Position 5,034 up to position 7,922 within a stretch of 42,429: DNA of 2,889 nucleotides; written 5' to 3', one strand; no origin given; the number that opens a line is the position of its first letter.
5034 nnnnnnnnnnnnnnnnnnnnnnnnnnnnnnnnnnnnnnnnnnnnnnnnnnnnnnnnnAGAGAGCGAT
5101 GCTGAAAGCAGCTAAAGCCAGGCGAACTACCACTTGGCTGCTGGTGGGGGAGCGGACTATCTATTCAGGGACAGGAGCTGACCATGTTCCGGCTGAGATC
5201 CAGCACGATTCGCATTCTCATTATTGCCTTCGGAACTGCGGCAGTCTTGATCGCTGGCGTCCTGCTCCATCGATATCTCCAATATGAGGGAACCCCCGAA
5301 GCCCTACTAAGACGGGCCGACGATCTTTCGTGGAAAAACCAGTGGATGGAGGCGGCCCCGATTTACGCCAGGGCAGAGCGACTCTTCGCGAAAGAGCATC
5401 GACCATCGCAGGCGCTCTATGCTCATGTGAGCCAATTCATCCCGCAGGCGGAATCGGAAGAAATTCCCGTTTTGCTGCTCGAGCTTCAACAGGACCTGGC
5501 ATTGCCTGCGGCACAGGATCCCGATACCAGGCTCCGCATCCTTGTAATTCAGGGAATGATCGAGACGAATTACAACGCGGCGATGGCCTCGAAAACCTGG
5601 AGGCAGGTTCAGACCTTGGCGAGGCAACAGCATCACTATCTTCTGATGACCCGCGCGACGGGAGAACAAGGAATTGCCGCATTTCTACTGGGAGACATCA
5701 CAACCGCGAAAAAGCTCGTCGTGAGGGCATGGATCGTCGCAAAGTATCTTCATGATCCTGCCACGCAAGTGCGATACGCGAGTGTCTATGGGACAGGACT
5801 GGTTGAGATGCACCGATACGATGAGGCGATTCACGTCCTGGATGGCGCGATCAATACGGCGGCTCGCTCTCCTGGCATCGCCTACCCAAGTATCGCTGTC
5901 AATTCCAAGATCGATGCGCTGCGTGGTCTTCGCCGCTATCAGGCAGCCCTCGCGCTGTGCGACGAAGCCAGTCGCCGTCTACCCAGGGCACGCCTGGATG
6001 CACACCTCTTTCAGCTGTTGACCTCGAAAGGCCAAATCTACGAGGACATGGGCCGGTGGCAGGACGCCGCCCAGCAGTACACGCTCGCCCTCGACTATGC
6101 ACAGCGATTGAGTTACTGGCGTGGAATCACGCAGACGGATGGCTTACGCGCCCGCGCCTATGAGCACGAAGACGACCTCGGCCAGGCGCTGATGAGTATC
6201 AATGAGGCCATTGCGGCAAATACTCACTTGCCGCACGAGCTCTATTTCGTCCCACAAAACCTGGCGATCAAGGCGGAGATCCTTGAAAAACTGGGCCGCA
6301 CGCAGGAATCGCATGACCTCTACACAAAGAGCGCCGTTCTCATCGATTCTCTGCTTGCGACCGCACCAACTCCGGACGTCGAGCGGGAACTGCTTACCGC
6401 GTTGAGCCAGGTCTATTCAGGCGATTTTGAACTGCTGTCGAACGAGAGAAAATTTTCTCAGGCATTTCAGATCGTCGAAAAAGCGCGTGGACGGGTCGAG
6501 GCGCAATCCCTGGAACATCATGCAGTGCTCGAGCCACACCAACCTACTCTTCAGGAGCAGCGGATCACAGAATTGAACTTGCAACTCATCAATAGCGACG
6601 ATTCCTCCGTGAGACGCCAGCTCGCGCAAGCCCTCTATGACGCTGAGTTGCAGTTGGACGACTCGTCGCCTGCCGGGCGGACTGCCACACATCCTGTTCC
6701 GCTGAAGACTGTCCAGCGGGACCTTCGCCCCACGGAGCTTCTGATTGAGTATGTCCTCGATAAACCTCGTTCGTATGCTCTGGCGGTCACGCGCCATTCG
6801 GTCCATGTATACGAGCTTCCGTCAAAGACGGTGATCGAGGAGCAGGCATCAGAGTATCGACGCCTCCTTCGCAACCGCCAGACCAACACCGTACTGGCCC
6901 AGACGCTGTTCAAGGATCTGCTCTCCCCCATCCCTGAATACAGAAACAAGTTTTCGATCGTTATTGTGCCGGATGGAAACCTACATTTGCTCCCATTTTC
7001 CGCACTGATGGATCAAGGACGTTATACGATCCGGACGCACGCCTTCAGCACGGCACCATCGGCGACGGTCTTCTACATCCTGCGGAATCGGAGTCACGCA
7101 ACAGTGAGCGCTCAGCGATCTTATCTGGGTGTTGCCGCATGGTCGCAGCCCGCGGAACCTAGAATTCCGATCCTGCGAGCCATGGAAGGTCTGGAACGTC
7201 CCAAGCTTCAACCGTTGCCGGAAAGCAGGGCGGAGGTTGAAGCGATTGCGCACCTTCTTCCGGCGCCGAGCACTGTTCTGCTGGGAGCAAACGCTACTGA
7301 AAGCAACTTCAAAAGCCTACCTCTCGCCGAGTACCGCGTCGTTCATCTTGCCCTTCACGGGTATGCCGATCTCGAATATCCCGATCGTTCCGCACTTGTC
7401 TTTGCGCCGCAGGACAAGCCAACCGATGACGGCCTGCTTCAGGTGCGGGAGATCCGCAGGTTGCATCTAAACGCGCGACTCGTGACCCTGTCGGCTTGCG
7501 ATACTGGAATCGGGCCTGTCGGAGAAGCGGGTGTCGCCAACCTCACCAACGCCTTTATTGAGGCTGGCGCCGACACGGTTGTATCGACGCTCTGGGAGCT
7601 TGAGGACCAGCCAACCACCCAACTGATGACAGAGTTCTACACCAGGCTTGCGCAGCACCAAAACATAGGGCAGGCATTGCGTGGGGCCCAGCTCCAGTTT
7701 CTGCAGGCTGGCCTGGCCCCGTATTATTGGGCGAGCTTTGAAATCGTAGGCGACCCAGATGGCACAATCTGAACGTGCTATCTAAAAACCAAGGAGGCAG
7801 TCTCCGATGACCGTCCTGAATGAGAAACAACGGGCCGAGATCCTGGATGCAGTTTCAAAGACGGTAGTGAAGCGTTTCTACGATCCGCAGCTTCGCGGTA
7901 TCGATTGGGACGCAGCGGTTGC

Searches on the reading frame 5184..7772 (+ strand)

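Call 3: search_protein_families(library=pfam, proteins=[window:5184-7772:+], max_evalue=0.1)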
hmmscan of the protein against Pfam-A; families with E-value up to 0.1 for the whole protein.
window:5184-7772:+ (862 aa): 7 families
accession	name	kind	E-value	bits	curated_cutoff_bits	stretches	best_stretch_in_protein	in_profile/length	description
PF12770.12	CHAT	-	8.1e-67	226.1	24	1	571-857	3-289/289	CHAT domain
PF13424.12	TPR_12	-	1.7e-06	28.5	30.1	1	243-307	10-76/77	Tetratricopeptide repeat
PF07719.23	TPR_2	-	3e-05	24.2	27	1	280-306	5-31/34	Tetratricopeptide repeat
PF00515.34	TPR_1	-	0.002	18.3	27.8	0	279-304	4-29/34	Tetratricopeptide repeat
PF02985.28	HEAT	-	0.0024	18.4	23.5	0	466-485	6-25/31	HEAT repeat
PF04212.24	MIT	-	0.022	15.3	30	0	360-411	7-57/66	MIT (microtubule interacting and transport) domain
PF13176.12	TPR_7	-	0.028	14.9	27.9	0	279-303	2-26/36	Tetratricopeptide repeat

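Call 4: search_protein_families(library=ncbifam, proteins=[window:5184-7772:+], max_evalue=0.1)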
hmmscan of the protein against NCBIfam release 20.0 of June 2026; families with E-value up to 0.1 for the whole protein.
window:5184-7772:+ (862 aa): 3 families
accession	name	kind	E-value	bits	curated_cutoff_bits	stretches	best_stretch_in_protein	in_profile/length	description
NF041237.1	CAS_csx29_CRASP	exception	0.00019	20.5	300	1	719-823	527-629/670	type III-E CRISPR-associated TPR-CHAT protein Csx29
NF041522.1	TPR_sll0314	equivalog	0.0013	18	225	0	323-389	187-246/275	Sll0314/Alr1548 family TPR repeat-containing protein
NF040959.1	MamA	equivalog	0.042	13.3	200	0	187-258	96-168/204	magnetosome protein MamA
